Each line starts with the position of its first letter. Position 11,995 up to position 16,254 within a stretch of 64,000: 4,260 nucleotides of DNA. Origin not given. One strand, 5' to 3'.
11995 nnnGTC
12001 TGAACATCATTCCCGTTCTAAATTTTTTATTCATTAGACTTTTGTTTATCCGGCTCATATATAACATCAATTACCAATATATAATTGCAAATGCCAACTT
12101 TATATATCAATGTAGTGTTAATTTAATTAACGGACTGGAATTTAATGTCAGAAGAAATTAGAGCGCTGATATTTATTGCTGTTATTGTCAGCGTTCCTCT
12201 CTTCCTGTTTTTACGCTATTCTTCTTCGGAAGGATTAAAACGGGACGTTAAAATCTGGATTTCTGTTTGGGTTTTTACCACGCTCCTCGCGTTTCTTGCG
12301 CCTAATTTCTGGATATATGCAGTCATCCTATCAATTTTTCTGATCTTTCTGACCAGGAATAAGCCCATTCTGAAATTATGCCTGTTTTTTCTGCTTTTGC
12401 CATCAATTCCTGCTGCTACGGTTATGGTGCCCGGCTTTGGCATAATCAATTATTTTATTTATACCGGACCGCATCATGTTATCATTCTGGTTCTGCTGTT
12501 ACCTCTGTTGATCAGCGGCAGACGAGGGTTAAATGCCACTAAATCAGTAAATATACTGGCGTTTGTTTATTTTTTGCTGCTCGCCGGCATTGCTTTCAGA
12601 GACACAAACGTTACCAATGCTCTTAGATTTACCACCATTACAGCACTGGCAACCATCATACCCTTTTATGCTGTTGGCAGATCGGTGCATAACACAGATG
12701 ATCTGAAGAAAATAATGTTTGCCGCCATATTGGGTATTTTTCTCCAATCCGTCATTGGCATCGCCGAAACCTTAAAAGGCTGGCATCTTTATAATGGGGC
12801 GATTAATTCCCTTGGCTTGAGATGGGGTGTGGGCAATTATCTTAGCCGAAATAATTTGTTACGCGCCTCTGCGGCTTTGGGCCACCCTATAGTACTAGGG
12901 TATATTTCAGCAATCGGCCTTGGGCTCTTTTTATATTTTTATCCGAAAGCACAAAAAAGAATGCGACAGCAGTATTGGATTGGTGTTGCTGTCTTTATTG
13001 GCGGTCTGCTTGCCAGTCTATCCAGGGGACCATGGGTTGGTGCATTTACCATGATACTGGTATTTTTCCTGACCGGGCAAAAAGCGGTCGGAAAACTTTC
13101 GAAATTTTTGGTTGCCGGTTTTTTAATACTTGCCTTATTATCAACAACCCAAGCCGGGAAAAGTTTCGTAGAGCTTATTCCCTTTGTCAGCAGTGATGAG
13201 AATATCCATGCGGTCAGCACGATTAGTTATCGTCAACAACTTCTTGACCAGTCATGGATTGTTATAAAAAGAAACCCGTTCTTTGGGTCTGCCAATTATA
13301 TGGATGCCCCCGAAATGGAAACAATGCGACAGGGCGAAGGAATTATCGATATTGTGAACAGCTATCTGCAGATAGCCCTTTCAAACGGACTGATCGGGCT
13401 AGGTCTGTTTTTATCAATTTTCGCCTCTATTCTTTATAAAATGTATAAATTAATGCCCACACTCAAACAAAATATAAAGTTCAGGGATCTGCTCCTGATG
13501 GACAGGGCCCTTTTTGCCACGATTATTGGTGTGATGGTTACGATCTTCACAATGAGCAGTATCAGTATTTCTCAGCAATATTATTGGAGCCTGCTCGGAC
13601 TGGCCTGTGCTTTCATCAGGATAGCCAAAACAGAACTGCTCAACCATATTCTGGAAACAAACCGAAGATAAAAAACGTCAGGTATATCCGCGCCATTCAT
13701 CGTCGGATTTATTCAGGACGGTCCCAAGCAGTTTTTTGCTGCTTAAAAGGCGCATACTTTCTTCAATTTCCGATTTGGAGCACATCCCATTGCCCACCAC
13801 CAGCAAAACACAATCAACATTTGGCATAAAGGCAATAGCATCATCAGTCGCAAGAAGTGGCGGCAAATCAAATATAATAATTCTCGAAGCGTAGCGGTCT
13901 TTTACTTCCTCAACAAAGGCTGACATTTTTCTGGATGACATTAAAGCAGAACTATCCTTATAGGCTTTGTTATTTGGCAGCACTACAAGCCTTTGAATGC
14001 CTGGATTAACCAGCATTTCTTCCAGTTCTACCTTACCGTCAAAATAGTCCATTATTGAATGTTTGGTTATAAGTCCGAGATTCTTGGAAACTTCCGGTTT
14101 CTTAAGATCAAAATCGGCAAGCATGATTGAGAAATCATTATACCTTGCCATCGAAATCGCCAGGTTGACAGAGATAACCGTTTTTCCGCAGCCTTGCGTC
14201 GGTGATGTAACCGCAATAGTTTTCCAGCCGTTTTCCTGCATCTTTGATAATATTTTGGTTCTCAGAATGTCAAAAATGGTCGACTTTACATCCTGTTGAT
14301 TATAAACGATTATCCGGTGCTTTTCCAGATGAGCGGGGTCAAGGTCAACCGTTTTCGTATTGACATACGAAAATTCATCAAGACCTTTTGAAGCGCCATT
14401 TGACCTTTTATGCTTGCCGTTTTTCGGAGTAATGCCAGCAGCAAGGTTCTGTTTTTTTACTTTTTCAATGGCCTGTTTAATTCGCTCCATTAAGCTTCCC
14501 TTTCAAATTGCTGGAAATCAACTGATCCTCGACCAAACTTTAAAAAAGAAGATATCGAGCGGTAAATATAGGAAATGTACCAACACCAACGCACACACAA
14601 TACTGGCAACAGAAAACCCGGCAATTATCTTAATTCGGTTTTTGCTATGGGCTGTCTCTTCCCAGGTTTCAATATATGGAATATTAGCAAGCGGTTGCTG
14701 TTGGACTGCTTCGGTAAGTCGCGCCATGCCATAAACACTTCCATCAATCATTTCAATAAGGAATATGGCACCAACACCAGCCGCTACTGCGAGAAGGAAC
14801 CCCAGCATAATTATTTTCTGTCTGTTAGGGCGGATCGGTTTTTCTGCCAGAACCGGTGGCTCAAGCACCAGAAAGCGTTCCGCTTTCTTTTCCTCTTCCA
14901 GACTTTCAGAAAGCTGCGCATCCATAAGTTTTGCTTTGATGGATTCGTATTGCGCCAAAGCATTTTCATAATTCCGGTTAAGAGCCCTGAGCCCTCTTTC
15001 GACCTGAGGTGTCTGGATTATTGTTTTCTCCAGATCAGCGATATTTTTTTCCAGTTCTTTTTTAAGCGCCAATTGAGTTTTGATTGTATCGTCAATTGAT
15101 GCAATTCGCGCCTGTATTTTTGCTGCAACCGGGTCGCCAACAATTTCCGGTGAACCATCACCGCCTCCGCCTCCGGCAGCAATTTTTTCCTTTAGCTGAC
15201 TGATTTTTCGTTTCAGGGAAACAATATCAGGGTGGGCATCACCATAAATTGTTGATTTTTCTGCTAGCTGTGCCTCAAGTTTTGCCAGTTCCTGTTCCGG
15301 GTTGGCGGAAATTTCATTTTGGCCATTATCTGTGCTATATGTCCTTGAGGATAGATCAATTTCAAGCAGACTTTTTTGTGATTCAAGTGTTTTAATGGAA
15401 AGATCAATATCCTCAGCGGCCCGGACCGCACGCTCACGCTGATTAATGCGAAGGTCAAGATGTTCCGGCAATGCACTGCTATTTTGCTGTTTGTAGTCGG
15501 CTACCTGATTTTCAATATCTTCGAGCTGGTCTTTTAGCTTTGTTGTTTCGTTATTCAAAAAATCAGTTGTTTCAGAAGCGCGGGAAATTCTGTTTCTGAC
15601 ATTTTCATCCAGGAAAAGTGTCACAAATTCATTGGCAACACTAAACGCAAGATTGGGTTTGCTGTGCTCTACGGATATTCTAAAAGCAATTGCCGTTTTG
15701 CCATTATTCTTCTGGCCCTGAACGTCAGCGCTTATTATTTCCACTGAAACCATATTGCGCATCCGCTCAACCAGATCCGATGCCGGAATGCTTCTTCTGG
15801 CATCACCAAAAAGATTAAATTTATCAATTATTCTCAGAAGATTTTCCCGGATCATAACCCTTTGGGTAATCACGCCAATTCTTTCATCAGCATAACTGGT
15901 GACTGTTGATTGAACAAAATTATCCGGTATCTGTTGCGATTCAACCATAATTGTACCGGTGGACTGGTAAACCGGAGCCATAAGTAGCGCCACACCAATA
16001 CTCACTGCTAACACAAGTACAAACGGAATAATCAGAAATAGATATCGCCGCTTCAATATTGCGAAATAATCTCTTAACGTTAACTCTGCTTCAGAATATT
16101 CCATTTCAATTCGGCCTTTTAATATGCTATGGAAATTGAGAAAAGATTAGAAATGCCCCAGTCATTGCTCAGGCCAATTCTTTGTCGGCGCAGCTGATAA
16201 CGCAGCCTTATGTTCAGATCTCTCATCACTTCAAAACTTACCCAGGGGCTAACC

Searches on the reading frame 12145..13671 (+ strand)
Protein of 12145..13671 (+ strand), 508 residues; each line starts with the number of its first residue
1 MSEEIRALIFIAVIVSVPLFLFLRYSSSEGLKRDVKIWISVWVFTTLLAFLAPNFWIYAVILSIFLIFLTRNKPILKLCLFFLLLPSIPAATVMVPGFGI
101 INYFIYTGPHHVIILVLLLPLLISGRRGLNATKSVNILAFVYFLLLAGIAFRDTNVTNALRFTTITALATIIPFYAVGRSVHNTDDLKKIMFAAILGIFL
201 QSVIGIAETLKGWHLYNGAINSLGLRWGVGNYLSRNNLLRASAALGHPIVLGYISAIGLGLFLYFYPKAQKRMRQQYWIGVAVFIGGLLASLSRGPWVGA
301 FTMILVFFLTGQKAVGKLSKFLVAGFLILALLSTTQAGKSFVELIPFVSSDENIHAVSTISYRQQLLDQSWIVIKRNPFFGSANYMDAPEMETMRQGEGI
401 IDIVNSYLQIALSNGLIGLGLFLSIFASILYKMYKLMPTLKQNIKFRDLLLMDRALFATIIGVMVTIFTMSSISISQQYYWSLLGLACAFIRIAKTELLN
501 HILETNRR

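Call 12: search_protein_families(library=pfam, proteins=[window:12145-13671:+], max_evalue=0.001)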
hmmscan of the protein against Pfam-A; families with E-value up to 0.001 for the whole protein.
window:12145-13671:+ (508 aa): 1 family
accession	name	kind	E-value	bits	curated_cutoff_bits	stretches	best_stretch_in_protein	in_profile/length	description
PF04932.20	Wzy_C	-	2.2e-14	53.9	31.7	1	280-423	2-149/149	O-Antigen ligase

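Call 56: search_protein_families(library=ncbifam, proteins=[window:12145-13671:+], max_evalue=0.00001)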
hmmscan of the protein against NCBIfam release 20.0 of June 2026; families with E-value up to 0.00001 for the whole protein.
window:12145-13671:+ (508 aa): 0 families

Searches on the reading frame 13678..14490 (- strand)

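Call 12: search_protein_families(library=pfam, proteins=[window:13678-14490:-], max_evalue=0.001)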
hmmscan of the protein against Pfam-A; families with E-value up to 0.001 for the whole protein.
window:13678-14490:- (270 aa): 3 families
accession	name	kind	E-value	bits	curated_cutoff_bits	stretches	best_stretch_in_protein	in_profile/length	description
PF13614.12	AAA_31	-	1.3e-09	38.7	27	1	90-232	2-147/177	AAA domain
PF01656.29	CbiA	-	6.7e-07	29.8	25.4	1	92-262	1-83/125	CobQ/CobB/MinD/ParA nucleotide binding domain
PF10609.15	ParA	-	1.2e-05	25.3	27.1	1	90-225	4-134/246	NUBPL iron-transfer P-loop NTPase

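Call 56: search_protein_families(library=ncbifam, proteins=[window:13678-14490:-], max_evalue=0.00001)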
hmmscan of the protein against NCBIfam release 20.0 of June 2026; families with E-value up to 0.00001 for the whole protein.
window:13678-14490:- (270 aa): 8 families
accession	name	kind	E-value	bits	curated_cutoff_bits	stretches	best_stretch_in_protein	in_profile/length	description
TIGR03018.1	pepcterm_TyrKin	hypoth_equivalog_domain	8.9e-46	155.8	230.65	1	73-260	15-207/207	XrtA-associated tyrosine autokinase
TIGR01007.1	eps_fam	subfamily_domain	9.1e-26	90.7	108.05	1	73-265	3-193/204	polysaccharide biosynthesis tyrosine autokinase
NF007350.0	PRK09841.1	equivalog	1.5e-21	76.2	1248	1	62-260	504-701/726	tyrosine-protein kinase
NF008568.0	PRK11519.1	equivalog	4.7e-15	54.8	1068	1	60-249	497-683/720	tyrosine-protein kinase Wzc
TIGR03029.1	EpsG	equivalog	6.1e-14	51.8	313.8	1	53-260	67-273/274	chain length determinant protein tyrosine kinase EpsG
TIGR01005.1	eps_transp_fam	subfamily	1.9e-12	46.2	411.7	1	62-263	519-719/754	exopolysaccharide transport protein family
TIGR01968.1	minD_bact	equivalog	1.5e-08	34.4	212.9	1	90-232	2-141/261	septum site-determining protein MinD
TIGR01969.1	minD_arch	subfamily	2.6e-07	30.1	201.75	1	91-261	2-169/251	cell division ATPase MinD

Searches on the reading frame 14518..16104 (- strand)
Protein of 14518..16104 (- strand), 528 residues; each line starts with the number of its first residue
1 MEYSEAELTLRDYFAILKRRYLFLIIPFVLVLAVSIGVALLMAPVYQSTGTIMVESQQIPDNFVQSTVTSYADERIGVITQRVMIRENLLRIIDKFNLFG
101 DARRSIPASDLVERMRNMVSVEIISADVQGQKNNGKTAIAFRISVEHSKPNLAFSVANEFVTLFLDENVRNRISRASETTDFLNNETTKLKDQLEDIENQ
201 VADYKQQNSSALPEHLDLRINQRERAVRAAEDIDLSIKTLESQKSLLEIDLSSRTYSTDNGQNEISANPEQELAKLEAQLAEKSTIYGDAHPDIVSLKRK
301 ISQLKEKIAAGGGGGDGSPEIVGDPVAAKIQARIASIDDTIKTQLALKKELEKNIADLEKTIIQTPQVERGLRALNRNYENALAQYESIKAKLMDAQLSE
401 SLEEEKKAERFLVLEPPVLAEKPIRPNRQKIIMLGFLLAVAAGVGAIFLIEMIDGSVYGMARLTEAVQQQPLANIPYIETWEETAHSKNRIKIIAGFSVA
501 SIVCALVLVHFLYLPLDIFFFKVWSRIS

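Call 13: search_protein_families(library=pfam, proteins=[window:14518-16104:-], max_evalue=0.001)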
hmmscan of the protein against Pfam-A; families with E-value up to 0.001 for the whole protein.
window:14518-16104:- (528 aa): 2 families
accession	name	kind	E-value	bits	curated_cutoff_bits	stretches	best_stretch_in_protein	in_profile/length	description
PF02706.20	Wzz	-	6.5e-06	26.8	25.5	1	7-64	2-60/91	Chain length determinant protein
PF13807.11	GNVR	-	0.00082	19.7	27.7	0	389-449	19-79/82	G-rich domain on putative tyrosine kinase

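Call 56: search_protein_families(library=ncbifam, proteins=[window:14518-16104:-], max_evalue=0.00001)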
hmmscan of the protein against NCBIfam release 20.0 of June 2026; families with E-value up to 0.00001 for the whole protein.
window:14518-16104:- (528 aa): 4 families
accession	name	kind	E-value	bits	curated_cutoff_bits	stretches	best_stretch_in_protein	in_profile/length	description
TIGR03007.1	pepcterm_ChnLen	equivalog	1.8e-75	254.1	278.85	1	10-509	3-494/498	XrtA system polysaccharide chain length determinant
TIGR03017.1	EpsF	equivalog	2.9e-17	62.5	422.75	1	9-474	2-442/444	chain length determinant protein EpsF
NF041864.1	EpsV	equivalog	4.8e-10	38.6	800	1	15-306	28-324/484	PCP family exopolysaccharide biosynthesis protein EpsV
TIGR01006.1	polys_exp_MPA1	subfamily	1.6e-06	27.8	296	0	6-62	6-63/226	CspC family polysaccharide chain length determinant protein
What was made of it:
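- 10621..20688 (.): Rest of the polysaccharide locus: Wzx flippase 10621-11997(-), Wzy_C 12145-13671(+), tyrosine autokinase 13678-14490(-), chain-length determinant 14518-16104(-), unknown 16119-17264(-), Wza-like exporter 17297-17860(-), VPLPA-CTERM protein 18287-18808(-), Und-P glucose phosphotransferase 19240-20688(+). NCBIfam (call 56).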
